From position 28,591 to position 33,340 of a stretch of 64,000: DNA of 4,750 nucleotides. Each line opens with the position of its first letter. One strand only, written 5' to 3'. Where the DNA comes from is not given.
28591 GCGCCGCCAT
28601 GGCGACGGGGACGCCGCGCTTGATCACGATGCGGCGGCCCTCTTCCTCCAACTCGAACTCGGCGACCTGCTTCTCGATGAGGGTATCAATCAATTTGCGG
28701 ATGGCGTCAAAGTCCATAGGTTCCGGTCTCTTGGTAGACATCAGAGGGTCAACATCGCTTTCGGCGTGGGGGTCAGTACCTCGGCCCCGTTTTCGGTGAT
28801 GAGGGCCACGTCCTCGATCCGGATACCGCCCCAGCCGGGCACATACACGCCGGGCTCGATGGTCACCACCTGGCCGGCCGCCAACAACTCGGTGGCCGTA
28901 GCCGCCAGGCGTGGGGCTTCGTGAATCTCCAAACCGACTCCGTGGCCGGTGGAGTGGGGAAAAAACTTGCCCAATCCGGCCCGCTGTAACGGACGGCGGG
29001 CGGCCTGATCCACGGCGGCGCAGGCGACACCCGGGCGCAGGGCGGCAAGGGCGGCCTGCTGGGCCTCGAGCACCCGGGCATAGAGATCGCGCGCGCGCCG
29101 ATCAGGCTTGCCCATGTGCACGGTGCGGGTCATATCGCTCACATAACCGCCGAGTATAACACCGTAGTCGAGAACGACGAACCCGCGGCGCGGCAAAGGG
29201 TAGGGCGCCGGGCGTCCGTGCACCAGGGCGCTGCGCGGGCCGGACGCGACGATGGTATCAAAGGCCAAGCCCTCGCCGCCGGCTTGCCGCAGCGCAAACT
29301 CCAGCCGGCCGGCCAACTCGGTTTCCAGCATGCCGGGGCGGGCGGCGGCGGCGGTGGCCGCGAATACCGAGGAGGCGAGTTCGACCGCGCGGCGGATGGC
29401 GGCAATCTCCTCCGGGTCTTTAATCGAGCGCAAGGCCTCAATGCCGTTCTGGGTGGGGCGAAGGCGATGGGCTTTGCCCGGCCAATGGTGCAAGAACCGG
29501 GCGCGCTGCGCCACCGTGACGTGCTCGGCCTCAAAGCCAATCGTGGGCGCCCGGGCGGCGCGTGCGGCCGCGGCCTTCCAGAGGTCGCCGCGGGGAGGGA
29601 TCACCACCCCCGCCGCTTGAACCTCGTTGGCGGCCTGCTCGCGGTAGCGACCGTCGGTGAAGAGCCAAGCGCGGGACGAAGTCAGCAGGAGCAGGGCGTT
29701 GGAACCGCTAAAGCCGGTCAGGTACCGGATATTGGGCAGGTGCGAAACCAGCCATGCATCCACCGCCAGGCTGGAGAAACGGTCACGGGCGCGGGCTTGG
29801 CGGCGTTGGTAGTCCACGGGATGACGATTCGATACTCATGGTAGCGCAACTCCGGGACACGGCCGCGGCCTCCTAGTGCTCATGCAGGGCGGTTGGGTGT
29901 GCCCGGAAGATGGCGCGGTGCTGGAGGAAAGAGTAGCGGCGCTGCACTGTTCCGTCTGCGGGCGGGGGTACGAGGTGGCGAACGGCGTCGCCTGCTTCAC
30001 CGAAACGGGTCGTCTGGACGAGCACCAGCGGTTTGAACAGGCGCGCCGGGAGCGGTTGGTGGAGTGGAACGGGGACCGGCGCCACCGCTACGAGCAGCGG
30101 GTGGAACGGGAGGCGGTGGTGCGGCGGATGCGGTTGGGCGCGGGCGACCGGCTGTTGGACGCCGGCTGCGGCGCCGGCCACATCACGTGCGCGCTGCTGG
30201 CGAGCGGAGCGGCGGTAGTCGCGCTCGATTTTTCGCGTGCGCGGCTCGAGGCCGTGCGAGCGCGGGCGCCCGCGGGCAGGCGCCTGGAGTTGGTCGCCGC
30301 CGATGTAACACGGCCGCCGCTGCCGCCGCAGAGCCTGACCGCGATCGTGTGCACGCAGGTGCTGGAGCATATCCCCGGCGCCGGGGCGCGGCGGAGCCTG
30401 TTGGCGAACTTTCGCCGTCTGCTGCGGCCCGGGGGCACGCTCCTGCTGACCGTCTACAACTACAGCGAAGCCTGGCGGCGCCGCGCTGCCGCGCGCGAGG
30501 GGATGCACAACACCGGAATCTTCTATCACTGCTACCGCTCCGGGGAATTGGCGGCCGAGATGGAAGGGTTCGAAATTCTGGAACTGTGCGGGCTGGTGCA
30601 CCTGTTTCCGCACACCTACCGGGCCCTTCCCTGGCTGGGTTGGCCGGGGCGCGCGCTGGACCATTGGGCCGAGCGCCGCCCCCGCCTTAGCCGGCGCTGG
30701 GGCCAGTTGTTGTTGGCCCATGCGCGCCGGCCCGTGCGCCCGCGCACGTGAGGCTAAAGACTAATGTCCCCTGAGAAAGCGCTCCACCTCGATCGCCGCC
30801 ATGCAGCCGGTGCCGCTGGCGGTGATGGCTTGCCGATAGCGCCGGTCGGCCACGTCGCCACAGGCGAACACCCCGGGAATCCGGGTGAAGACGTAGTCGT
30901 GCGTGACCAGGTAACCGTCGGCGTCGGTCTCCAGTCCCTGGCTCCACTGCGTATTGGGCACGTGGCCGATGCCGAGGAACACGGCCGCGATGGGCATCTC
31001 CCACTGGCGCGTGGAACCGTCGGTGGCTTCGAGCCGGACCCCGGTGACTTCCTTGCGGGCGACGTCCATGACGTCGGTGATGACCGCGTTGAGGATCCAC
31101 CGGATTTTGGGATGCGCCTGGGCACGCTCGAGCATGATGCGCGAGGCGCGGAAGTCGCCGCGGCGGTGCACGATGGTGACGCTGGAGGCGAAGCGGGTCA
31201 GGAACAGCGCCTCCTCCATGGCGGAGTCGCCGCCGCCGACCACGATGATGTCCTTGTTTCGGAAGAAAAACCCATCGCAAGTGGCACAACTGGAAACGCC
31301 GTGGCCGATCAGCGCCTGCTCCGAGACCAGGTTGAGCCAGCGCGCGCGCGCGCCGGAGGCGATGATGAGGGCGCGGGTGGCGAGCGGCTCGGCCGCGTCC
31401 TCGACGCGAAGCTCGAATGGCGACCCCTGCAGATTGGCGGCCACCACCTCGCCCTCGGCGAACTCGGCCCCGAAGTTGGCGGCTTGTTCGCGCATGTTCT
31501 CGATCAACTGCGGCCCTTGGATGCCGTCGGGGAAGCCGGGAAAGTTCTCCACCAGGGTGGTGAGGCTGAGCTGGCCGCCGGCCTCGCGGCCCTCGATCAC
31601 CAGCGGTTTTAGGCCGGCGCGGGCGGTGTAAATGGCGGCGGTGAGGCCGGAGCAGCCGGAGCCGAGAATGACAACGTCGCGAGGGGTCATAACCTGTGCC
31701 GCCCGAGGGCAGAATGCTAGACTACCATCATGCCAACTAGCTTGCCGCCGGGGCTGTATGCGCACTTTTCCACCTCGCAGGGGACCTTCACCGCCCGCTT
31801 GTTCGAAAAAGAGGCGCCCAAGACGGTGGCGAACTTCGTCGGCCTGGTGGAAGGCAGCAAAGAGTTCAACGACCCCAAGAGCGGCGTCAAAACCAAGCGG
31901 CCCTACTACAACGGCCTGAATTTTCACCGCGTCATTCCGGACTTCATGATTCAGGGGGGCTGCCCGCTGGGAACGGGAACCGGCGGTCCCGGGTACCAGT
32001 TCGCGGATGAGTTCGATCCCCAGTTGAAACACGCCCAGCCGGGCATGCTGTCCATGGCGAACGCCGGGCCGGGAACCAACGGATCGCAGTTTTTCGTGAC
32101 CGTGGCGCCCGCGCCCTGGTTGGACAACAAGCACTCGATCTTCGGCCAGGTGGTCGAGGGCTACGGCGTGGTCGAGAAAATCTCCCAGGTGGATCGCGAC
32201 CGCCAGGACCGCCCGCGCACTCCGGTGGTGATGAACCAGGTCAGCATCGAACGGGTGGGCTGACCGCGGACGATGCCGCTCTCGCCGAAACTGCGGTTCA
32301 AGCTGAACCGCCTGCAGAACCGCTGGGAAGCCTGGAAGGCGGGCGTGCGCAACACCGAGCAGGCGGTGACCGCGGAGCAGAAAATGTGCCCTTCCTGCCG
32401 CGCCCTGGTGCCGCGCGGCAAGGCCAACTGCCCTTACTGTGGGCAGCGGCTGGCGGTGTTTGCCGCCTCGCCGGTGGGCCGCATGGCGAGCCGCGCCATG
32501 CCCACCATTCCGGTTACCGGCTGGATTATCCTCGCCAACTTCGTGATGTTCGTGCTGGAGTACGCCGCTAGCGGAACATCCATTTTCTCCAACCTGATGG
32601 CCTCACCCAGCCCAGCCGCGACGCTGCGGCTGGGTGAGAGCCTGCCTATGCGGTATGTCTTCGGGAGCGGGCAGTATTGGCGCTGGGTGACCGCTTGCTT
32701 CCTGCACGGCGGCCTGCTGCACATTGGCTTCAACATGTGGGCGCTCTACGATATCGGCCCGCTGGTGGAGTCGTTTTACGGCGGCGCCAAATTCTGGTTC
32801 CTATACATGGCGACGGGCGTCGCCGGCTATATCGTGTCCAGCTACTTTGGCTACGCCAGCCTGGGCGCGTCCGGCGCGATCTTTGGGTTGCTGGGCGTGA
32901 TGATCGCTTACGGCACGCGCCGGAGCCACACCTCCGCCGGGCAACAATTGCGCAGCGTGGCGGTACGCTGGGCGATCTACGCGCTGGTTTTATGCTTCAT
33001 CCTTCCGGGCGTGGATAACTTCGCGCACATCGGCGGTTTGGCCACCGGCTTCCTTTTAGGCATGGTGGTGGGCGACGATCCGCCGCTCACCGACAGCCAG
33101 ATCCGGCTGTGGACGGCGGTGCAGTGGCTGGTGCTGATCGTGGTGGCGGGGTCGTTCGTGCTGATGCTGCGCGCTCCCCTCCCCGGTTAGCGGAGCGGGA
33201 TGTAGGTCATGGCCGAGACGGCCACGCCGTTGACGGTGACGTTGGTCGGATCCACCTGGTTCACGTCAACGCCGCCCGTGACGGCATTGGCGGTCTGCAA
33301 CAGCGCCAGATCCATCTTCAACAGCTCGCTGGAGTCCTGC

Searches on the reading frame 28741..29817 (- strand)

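Call 15: search_protein_families(library=pfam, proteins=[window:28741-29817:-])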
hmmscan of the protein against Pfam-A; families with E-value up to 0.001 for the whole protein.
window:28741-29817:- (358 aa): 2 families
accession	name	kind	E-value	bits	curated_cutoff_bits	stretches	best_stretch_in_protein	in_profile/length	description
PF00557.29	Peptidase_M24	-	3.7e-69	233.1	23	1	140-342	2-208/208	Metallopeptidase family M24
PF01321.24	Creatinase_N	-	9e-21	75.2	22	1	6-132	1-128/128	Creatinase/Prolidase N-terminal domain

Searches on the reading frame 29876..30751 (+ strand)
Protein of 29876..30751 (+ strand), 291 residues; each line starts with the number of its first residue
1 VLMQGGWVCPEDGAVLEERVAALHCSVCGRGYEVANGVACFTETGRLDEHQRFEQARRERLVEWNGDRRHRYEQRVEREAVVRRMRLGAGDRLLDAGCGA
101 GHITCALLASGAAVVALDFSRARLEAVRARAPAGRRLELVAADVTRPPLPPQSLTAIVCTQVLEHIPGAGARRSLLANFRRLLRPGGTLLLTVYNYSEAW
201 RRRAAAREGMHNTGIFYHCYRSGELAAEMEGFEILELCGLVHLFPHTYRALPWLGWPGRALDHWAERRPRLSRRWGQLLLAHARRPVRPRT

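Call 15: search_protein_families(library=pfam, proteins=[window:29876-30751:+])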
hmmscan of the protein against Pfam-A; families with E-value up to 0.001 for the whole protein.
window:29876-30751:+ (291 aa): 9 families
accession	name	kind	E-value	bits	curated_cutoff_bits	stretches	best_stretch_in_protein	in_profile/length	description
PF08241.18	Methyltransf_11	-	9.6e-19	68.3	21.2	1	94-190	1-94/95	Methyltransferase domain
PF13649.12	Methyltransf_25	-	2e-17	64.1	27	1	94-187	2-97/97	Methyltransferase domain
PF08242.18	Methyltransf_12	-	2.4e-16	60.7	30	1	94-189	1-98/98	Methyltransferase domain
PF13489.12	Methyltransf_23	-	1.2e-15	58.1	27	1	68-232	5-159/164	Methyltransferase domain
PF13847.12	Methyltransf_31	-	5.9e-09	36.2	27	1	89-195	3-113/145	Methyltransferase domain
PF02353.26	CMAS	-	5e-07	29.7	27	1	74-205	47-179/273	Mycolic acid cyclopropane synthetase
PF05401.17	NodS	-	7.6e-05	23.1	24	1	71-191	25-144/201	Nodulation protein S (NodS)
PF01209.24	Ubie_methyltran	-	0.00084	19.2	20.1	0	76-191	34-151/233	ubiE/COQ5 methyltransferase family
PF05175.20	MTS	-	0.00098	19.2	23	0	89-192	31-139/170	Methyltransferase small domain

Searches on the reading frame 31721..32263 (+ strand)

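Call 44: search_protein_families(library=pfam, proteins=[window:31721-32263:+], max_evalue=0.01)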
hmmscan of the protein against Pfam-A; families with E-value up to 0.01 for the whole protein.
window:31721-32263:+ (180 aa): 1 family
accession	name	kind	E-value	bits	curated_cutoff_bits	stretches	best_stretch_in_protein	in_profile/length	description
PF00160.26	Pro_isomerase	-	8.1e-49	166.3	21.7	1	15-174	3-157/159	Cyclophilin type peptidyl-prolyl cis-trans isomerase/CLD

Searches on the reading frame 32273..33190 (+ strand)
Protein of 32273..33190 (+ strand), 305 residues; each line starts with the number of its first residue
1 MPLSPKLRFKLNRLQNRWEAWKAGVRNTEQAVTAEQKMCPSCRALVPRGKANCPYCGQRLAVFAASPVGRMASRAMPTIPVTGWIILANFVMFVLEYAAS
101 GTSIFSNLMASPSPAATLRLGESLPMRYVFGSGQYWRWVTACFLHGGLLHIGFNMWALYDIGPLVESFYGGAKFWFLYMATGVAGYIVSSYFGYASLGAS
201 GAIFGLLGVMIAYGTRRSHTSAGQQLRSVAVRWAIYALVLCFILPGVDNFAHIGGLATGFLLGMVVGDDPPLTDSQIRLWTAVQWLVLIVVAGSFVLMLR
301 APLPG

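Call 15: search_protein_families(library=pfam, proteins=[window:32273-33190:+])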
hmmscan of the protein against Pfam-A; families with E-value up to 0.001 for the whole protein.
window:32273-33190:+ (305 aa): 2 families
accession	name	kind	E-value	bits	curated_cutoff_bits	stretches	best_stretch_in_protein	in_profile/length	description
PF01694.28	Rhomboid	-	1.8e-32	112.9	22.6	1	133-266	2-140/143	Rhomboid domain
PF12773.13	DZR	-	0.00054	20.5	27.3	1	36-57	24-45/45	Double zinc ribbon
